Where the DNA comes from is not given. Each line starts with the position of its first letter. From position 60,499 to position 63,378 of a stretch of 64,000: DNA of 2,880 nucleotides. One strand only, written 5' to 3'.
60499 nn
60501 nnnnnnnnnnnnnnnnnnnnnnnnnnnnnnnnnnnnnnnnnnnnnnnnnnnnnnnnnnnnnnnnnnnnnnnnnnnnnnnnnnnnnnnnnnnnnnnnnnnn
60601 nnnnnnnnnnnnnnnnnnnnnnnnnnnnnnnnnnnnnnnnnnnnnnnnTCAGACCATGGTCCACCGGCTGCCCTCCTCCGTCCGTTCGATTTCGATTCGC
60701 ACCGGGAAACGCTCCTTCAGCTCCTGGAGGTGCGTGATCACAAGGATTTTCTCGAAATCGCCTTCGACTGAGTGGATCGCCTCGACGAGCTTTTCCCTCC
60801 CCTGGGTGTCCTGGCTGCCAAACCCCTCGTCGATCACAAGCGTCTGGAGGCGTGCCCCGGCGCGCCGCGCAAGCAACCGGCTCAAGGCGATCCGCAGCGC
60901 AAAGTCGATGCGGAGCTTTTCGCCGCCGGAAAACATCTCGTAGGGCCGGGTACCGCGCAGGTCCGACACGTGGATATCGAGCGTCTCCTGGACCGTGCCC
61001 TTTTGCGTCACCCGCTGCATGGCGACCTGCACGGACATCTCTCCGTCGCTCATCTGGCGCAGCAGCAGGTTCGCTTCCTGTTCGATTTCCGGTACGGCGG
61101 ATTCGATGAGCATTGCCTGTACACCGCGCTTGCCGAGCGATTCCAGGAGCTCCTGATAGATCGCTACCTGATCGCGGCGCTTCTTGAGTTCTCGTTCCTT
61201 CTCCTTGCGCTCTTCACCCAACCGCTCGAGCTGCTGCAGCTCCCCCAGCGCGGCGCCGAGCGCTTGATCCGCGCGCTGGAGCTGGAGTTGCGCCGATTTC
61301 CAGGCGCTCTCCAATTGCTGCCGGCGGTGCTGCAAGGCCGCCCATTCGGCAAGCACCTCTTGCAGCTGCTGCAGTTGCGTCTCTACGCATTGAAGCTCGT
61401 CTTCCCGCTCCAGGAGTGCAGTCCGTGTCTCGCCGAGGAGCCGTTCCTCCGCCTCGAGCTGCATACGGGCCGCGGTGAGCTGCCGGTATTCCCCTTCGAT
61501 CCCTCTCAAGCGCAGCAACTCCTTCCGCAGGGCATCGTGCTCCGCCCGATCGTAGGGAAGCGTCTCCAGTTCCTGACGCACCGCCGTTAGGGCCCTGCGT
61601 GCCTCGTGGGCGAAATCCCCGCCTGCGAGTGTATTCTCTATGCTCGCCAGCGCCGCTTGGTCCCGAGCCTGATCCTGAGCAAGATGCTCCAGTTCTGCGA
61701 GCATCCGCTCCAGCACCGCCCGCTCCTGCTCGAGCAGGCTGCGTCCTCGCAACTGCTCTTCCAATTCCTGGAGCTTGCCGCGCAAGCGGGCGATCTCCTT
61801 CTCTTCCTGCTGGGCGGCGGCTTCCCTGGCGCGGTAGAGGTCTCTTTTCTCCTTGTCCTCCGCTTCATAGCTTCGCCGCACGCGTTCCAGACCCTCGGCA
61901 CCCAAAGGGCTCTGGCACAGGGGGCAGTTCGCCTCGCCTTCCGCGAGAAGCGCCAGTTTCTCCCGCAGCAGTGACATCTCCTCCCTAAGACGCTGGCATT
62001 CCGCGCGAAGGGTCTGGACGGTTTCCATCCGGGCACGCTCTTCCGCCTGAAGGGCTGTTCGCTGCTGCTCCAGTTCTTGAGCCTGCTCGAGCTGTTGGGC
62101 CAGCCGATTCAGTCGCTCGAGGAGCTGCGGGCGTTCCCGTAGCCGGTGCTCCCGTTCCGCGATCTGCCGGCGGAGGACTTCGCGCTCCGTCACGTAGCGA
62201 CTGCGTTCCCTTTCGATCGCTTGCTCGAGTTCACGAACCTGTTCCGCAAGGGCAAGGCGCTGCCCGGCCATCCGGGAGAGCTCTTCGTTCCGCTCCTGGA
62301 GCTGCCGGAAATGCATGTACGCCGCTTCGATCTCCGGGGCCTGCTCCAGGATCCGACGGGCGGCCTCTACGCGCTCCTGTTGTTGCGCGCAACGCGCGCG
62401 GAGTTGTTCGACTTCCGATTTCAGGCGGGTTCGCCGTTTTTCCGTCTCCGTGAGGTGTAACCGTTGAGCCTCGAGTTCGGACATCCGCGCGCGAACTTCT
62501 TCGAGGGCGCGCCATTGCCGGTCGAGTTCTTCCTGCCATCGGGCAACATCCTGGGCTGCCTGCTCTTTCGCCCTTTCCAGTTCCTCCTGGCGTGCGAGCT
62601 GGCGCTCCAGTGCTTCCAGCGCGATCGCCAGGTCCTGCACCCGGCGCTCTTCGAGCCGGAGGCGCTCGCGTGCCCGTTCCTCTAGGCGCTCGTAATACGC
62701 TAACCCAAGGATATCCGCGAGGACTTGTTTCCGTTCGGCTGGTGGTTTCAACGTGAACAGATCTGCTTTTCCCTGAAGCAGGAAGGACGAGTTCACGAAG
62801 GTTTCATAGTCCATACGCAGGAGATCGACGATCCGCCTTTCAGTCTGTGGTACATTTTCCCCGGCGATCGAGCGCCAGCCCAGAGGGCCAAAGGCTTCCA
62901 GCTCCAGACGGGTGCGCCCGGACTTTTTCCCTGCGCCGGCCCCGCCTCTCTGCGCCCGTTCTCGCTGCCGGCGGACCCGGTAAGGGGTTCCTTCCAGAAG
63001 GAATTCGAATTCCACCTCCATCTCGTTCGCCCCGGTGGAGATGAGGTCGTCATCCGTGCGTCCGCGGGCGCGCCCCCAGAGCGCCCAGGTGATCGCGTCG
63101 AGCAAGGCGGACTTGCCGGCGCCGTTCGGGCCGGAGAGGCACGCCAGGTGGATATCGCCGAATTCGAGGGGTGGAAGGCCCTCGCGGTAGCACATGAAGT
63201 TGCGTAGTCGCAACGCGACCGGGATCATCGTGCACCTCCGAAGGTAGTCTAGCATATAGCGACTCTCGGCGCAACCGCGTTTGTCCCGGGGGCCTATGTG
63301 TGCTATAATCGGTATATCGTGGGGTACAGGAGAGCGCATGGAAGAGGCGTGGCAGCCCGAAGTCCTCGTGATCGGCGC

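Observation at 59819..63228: SbcC (Rad50-like, zinc-hook) with no adjacent SbcD, translationally coupled to an unknown 281-aa protein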

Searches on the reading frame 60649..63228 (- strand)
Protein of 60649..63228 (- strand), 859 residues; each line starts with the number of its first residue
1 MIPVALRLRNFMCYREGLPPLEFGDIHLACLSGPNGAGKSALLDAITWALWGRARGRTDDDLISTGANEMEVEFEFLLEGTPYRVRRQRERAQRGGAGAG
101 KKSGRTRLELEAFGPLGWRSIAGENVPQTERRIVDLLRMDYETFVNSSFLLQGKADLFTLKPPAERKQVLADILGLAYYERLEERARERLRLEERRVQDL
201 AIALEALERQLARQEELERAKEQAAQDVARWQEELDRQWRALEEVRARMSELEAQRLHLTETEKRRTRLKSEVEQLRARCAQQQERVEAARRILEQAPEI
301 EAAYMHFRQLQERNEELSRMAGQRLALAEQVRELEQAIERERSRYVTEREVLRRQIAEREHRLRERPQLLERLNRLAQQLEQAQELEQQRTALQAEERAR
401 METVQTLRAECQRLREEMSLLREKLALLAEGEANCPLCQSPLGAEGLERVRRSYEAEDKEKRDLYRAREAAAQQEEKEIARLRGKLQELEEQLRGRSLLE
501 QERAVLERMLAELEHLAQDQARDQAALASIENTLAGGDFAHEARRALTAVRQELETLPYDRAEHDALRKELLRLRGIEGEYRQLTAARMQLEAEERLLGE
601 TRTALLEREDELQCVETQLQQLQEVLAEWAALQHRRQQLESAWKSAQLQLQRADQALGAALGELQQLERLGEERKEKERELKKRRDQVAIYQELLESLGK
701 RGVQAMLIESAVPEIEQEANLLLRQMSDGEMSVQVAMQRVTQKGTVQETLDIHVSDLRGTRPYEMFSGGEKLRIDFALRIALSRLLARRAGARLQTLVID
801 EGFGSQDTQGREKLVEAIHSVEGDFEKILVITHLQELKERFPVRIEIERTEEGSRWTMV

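Call 5: search_protein_families(library=pfam, proteins=[window:60649-63228:-], max_evalue=1)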
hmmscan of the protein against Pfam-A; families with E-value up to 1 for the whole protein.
window:60649-63228:- (859 aa): 10 families
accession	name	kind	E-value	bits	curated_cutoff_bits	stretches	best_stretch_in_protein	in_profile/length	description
PF13476.12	AAA_23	-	1.8e-15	58.6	27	1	6-222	2-191/201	AAA domain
PF02463.25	SMC_N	-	1.5e-09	38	40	2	6-65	5-67/220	RecF/RecN/SMC N terminal domain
PF13558.12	SbcC_Walker_B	-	3.3e-07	30.9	27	1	760-818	27-88/90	SbcC/RAD50-like, Walker B motif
PF04423.19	Rad50_zn_hook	-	1.3e-05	25.3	24.3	1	416-462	3-49/52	Rad50 zinc hook motif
PF13304.12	AAA_21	-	4.3e-05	24.2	27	1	28-78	1-65/304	AAA domain, putative AbiEii toxin, Type IV TA system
PF13555.12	AAA_29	-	5e-05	23.4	27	1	29-54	25-50/61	P-loop containing region of AAA domain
PF14257.11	DUF4349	-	0.007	16.2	27.7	1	272-331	86-145/213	Domain of unknown function (DUF4349)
PF13175.12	AAA_15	-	0.025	14.7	32.1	1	6-48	6-45/374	AAA ATPase domain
PF00005.33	ABC_tran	-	0.1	13.6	25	1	29-49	14-34/137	ABC transporter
PF14467.12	DUF4426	-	0.17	12.3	25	0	698-753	48-103/121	Domain of unknown function (DUF4426)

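Call 6: search_protein_families(library=padloc, proteins=[window:60649-63228:-], max_evalue=1)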
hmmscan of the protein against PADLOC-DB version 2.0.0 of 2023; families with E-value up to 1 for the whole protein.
window:60649-63228:- (859 aa): 45 families (the best 25 are shown)
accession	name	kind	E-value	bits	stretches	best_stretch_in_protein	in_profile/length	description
PDLC03859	LmuB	-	2.3e-23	81.3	2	22-425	20-458/611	-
PDLC04135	mad3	-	1.5e-19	68.8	2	6-328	5-275/374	mads_3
PDLC03865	LmuB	-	1.8e-12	44.3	2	191-720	279-783/1007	-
PDLC03868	LmuB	-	1.2e-11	41.7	3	193-684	250-737/1035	-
PDLC02743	PbeC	-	1.3e-07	28.7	1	1-289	1-285/622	PbeC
PDLC02714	PbeC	-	2.7e-07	27.8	1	30-287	32-287/651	PbeC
PDLC02722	PbeC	-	3.7e-07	27.1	2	35-93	37-102/643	PbeC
PDLC02980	AriA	-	1.3e-06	26.7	1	29-80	2-69/304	-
PDLC04140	mad8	-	2.1e-05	22.2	0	678-819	108-218/314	mads_8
PDLC00519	JetC1|JetC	-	6.6e-05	19.3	2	23-56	22-53/1097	DUF3584 domain; MukB-like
PDLC02753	PbeC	-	0.00012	18.6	1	4-54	4-57/648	PbeC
PDLC02335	AbiLi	-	0.00014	19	1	27-83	77-119/326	AbiLi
PDLC00098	GajA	-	0.00015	18.7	1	5-58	5-55/534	AAA ATPase domain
PDLC03864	LmuB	-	0.00028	17.6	1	29-92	76-136/657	-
PDLC00102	GajA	-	0.0003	17.4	1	6-59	6-56/532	AAA ATPase domain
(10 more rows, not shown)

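Call 7: search_protein_families(library=ncbifam, proteins=[window:60649-63228:-], max_evalue=1)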
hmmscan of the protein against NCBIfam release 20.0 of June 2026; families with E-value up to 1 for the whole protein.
window:60649-63228:- (859 aa): 33 families (the best 25 are shown)
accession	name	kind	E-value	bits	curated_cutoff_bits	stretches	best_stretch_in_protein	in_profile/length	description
TIGR00618.1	sbcc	subfamily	5.3e-87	292.8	478.5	3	1-494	1-508/1043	exonuclease subunit SbcC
NF002244.0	PRK01156.1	equivalog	9.5e-47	159.6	847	4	1-301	1-286/895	DNA double-strand break repair ATPase Rad50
NF003034.1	PRK03918.1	equivalog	6.7e-39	133.6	700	1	31-839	28-858/878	DNA double-strand break repair ATPase Rad50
NF041034.1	Rad50_Sulf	equivalog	6.5e-36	123.5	1000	2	31-532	28-514/872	DNA double-strand break repair ATPase Rad50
NF041035.1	Rad50_Halo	equivalog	1.1e-28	100.1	1000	1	6-837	6-856/883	DNA double-strand break repair ATPase Rad50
NF002572.0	PRK02224.1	equivalog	5.6e-28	97.7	1087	2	6-217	6-202/888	DNA double-strand break repair ATPase Rad50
NF041751.2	sbcc_Staph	equivalog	8.4e-25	86.9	920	3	1-185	1-186/1007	exonuclease subunit SbcC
NF007600.2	PRK10246.1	equivalog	4.2e-16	58.1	750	2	760-849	944-1031/1047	exonuclease subunit SbcC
TIGR02169.1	SMC_prok_A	equivalog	1.3e-15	56.2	729.4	2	27-494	24-487/1165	chromosome segregation protein SMC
NF045487.1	ASRP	equivalog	1.9e-10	40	300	2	307-836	91-593/593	archaea-specific SMC-related protein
NF041752.4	sbcc_Bac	equivalog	4.6e-10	38.1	1420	2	374-859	645-1125/1130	exonuclease subunit SbcC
NF045780.1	TrlF_fam_ATP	equivalog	5.2e-09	35.4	350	1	33-417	316-683/944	TrlF family AAA-like ATPase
NF053563.1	Rkd4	equivalog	4.5e-08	31.7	860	1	6-92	6-94/747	arcadin-4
TIGR00611.2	recf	equivalog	4.7e-08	32.6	172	1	6-92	4-88/339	DNA replication/repair protein RecF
TIGR02168.1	SMC_prok_B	equivalog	7.2e-07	27.3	567.35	3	33-68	30-69/1181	chromosome segregation protein SMC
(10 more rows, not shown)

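Call 33: find_homologous_proteins(query=window:60649-63228:-, max_evalue=1e-20)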
Query window:60649-63228:- (859 aa): 2763 proteins with E <= 1e-20 among 8000 candidates; the best 120 are listed.
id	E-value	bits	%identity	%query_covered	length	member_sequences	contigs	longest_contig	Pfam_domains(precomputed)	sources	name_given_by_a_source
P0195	0.0e+0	1752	99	100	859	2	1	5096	PF13476.13,PF13558.13,PF02463.26,PF04423.20,PF13304.13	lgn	-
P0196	0.0e+0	1164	68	100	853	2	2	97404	PF13476.13,PF13558.13,PF02463.26,PF13304.13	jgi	jgi:exonuclease SbcC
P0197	5.2e-273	926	56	100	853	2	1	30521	PF13476.13,PF13558.13,PF13555.13,PF02463.26,PF04423.20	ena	-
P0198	4.0e-258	877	56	100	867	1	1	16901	PF13476.13,PF13558.13,PF13555.13,PF02463.26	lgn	-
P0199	3.8e-256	871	55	100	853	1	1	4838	PF13476.13,PF13558.13,PF02463.26,PF04423.20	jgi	jgi:exonuclease SbcC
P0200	5.4e-256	870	55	100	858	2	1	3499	PF13476.13,PF13558.13,PF13555.13,PF02463.26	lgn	-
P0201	5.2e-255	867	55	100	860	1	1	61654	PF13476.13,PF13558.13,PF13555.13,PF02463.26,PF04423.20,PF13304.13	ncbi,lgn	-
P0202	8.0e-254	863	54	100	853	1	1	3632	PF13476.13,PF13558.13,PF13555.13,PF02463.26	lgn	-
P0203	3.9e-253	861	53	100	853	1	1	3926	PF13175.13,PF13476.13,PF13558.13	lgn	-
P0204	8.8e-253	859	54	100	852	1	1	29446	PF13175.13,PF13476.13,PF13558.13,PF13555.13,PF04423.20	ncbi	-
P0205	3.4e-251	854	55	100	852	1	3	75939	PF13476.13,PF13558.13,PF13555.13,PF02463.26,PF13304.13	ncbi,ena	ncbi:MAG: AAA family ATPase [Chloroflexia bacterium]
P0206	1.2e-249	849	53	100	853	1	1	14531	PF13476.13,PF13558.13,PF13555.13,PF02463.26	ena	-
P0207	1.7e-249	849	54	100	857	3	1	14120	PF13476.13,PF13558.13,PF13555.13,PF02463.26,PF13304.13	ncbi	-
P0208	1.8e-249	848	55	100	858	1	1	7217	PF13476.13,PF13558.13,PF13555.13,PF02463.26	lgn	-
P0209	2.1e-249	848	55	100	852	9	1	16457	PF00005.34,PF13476.13,PF13558.13,PF13555.13,PF02463.26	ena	-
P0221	3.8e-176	606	46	100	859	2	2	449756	PF13476.13,PF13558.13,PF13555.13,PF02463.26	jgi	-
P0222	1.6e-175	604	41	100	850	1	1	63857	PF13476.13,PF13558.13,PF13555.13,PF02463.26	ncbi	-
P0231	5.6e-171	589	42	100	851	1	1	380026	PF13175.13,PF13476.13,PF13558.13,PF02463.26,PF04423.20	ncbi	-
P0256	3.1e-167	577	41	99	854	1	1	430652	PF13476.13,PF13558.13,PF02463.26,PF04423.20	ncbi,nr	ncbi:MAG TPA: SMC family ATPase [Dehalococcoidia bacterium]|nr:SMC family ATPase [Dehalococcoidia ba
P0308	7.5e-164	565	41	99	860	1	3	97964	PF13476.13,PF13558.13,PF02463.26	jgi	jgi:exonuclease SbcC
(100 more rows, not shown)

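Call 34: find_encoding_contigs(protein=P0221, flank=6000, max_places=1)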
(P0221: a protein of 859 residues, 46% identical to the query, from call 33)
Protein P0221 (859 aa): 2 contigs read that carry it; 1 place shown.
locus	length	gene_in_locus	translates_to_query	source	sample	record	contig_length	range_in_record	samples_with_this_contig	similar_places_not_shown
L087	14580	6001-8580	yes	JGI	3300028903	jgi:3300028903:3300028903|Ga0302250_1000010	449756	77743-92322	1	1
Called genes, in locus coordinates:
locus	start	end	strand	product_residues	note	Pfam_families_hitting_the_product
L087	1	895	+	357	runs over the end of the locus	-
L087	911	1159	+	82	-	-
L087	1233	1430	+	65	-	-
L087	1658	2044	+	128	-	-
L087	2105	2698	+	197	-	-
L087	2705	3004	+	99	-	-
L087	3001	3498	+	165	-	-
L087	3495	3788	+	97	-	-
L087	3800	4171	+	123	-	PF13560:HTH_31, PF24250:HVO_2718 (faint), PF12844:HTH_19, PF13413:HTH_25 (weak), PF13443:HTH_26 (faint), PF01381:HTH_3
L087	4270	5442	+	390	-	-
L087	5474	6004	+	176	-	-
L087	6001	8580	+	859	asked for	PF02463:SMC_N, PF13476:AAA_23, PF13555:AAA_29 (weak), PF13558:SbcC_Walker_B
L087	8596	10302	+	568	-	-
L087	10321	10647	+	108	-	PF18291:HU-HIG, PF00216:Bac_DNA_binding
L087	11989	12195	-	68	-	-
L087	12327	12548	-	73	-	-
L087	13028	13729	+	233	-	-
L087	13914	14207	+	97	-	-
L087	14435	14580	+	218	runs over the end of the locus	-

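Call 35: find_encoding_contigs(protein=P0256, flank=6000, max_places=1)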
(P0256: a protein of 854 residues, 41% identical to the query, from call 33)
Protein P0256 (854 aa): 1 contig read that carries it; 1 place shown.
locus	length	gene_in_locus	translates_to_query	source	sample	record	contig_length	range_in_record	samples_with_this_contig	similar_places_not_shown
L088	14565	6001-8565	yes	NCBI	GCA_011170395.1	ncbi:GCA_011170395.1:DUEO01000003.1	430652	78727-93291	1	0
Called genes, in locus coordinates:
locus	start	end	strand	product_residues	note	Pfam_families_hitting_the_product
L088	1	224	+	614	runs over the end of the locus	PF01807:Zn_ribbon_DnaG, PF08275:DNAG_N, PF01751:Toprim, PF13155:Toprim_2, PF13662:Toprim_4, PF10410:DnaB_bind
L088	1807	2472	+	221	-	PF19631:Trypco2 (faint)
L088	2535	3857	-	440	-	PF02881:SRP54_N, PF00448:SRP54, PF02978:SRP_SPB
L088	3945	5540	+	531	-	PF12706:Lactamase_B_2 (faint), PF07521:RMMBL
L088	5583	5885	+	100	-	-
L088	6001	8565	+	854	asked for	PF02463:SMC_N (faint), PF13476:AAA_23 (faint), PF04423:Rad50_zn_hook, PF13558:SbcC_Walker_B (weak)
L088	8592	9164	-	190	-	PF01944:SpoIIM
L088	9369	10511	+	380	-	PF02771:Acyl-CoA_dh_N, PF02770:Acyl-CoA_dh_M, PF00441:Acyl-CoA_dh_1, PF08028:Acyl-CoA_dh_2, PF22924:ACOX_C_alpha1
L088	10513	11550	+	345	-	PF00155:Aminotran_1_2, PF01212:Beta_elim_lyase, PF01041:DegT_DnrJ_EryC1 (faint), PF00266:Aminotran_5 (faint)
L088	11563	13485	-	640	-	PF00724:Oxidored_FMN, PF00890:FAD_binding_2 (weak), PF03486:HI0933_like (weak), PF07992:Pyr_redox_2, PF12831:FAD_oxidored, PF13450:NAD_binding_8 (weak), PF13738:Pyr_redox_3, PF00070:Pyr_redox, +6 more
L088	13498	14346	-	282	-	PF02548:Pantoate_transf, PF13714:PEP_mutase (weak)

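Call 36: find_encoding_contigs(protein=P0231, flank=6000, max_places=1)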
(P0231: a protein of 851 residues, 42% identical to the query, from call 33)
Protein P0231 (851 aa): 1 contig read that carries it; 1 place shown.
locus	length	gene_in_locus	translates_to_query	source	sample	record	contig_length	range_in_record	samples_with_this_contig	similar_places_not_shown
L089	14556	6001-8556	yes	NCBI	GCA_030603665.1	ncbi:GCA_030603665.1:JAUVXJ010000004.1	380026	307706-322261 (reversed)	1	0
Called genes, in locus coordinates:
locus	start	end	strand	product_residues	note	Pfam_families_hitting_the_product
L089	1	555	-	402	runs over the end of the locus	-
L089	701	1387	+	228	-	PF00753:Lactamase_B, PF13483:Lactamase_B_3, PF12706:Lactamase_B_2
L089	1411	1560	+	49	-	-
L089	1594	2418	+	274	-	PF01513:NAD_kinase, PF20143:NAD_kinase_C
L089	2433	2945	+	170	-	-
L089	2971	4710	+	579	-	PF02463:SMC_N, PF13476:AAA_23 (weak), PF13555:AAA_29 (weak), PF13304:AAA_21 (faint)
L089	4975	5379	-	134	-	PF04994:TfoX_C (faint), PF10391:DNA_pol_lambd_f (faint), PF11731:Cdd1 (faint), PF14520:HHH_5 (weak), PF14229:DUF4332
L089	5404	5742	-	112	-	-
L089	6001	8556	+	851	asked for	PF02463:SMC_N (weak), PF13175:AAA_15 (weak), PF13476:AAA_23, PF04423:Rad50_zn_hook, PF13558:SbcC_Walker_B (weak)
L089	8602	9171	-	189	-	-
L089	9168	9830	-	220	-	PF00730:HhH-GPD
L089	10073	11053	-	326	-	PF12911:OppC_N (weak), PF00528:BPD_transp_1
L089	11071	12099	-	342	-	PF19300:BPD_transp_1_N, PF00528:BPD_transp_1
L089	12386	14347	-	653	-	PF00496:SBP_bac_5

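Call 45: search_protein_families(library=pfam, proteins=[L087:4270-5442:+, L087:5474-6004:+, L087:8596-10302:+, L088:5583-5885:+], max_evalue=0.01)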
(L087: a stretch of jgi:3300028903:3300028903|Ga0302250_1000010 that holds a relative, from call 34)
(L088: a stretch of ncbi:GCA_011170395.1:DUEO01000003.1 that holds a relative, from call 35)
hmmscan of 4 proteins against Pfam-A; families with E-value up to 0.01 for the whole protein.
L087:4270-5442:+ (390 aa): 0 families

L087:5474-6004:+ (176 aa): 0 families

L087:8596-10302:+ (568 aa): 0 families

L088:5583-5885:+ (100 aa): 6 families
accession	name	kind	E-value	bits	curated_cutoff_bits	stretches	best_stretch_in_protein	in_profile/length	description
PF08241.18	Methyltransf_11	-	7.6e-05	23.7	21.2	1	30-64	63-95/95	Methyltransferase domain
PF13847.12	Methyltransf_31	-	0.00015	21.9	27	1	40-70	85-121/145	Methyltransferase domain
PF01209.24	Ubie_methyltran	-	0.00025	20.9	20.1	1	39-77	126-164/233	ubiE/COQ5 methyltransferase family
PF13649.12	Methyltransf_25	-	0.00036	21.6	27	1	28-60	65-97/97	Methyltransferase domain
PF13489.12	Methyltransf_23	-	0.0023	18.1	27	1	31-85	85-137/164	Methyltransferase domain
PF20922.3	Anamorsin_N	-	0.0042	17.2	27.1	1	47-84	70-107/163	Anamorsin, N-terminal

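Call 63: find_encoding_contigs(protein=P0222, flank=5000, max_places=1)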
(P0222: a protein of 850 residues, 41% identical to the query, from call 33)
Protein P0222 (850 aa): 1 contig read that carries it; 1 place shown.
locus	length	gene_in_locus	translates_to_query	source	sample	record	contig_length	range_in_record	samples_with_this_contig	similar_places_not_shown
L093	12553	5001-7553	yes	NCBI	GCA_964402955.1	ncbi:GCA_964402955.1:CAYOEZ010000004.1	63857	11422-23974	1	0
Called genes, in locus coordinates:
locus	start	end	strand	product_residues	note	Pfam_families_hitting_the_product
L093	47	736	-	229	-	PF00702:Hydrolase, PF13419:HAD_2, PF13242:Hydrolase_like (weak)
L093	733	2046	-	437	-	PF02885:Glycos_trans_3N, PF00591:Glycos_transf_3, PF07831:PYNP_C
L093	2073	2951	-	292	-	PF20434:BD-FAE, PF01738:DLH (faint), PF07859:Abhydrolase_3, PF00326:Peptidase_S9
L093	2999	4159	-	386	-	PF01168:Ala_racemase_N, PF00842:Ala_racemase_C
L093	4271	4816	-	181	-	PF02659:Mntp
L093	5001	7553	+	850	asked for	PF02463:SMC_N (weak), PF13476:AAA_23, PF13555:AAA_29 (weak), PF13558:SbcC_Walker_B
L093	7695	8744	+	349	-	PF00814:TsaD, PF22521:HypF_C_2 (weak)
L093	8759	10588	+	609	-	PF07719:TPR_2 (faint), PF13428:TPR_14 (faint), PF13432:TPR_16 (faint), PF14559:TPR_19 (faint), PF03734:YkuD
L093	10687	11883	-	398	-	PF01075:Glyco_transf_9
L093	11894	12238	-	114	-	PF02452:PemK_toxin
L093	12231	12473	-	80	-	PF01402:RHH_1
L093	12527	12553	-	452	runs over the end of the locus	PF01546:Peptidase_M20, PF07687:M20_dimer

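Call 64: find_encoding_contigs(protein=P0308, flank=5000, max_places=1)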
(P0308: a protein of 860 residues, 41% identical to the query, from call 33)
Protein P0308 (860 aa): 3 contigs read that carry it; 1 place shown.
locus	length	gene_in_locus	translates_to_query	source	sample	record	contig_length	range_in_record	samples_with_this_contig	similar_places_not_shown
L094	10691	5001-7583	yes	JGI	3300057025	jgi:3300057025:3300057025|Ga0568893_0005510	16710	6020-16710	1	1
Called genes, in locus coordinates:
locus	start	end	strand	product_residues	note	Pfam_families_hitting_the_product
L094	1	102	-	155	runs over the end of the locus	PF00582:Usp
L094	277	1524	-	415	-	PF00483:NTP_transferase, PF12804:NTP_transf_3, PF25084:LbH_EIF2B (faint), PF24894:Hexapep_GlmU, PF25247:LbH_GLGC (faint), PF00132:Hexapep (faint), PF25087:GMPPB_C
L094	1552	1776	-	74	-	-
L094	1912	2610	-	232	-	PF00072:Response_reg, PF00486:Trans_reg_C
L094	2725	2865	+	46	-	-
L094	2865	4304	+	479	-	PF00989:PAS, PF08448:PAS_4, PF13426:PAS_9, PF00989:PAS, PF08448:PAS_4, PF13426:PAS_9, PF00512:HisKA, PF02518:HATPase_c, +2 more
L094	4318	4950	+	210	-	PF02525:Flavodoxin_2, PF03358:FMN_red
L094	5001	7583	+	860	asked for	PF02463:SMC_N (weak), PF13476:AAA_23 (faint), PF13558:SbcC_Walker_B (weak)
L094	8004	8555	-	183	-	PF01966:HD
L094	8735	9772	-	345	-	PF01966:HD, PF13286:HD_assoc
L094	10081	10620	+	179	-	PF12831:FAD_oxidored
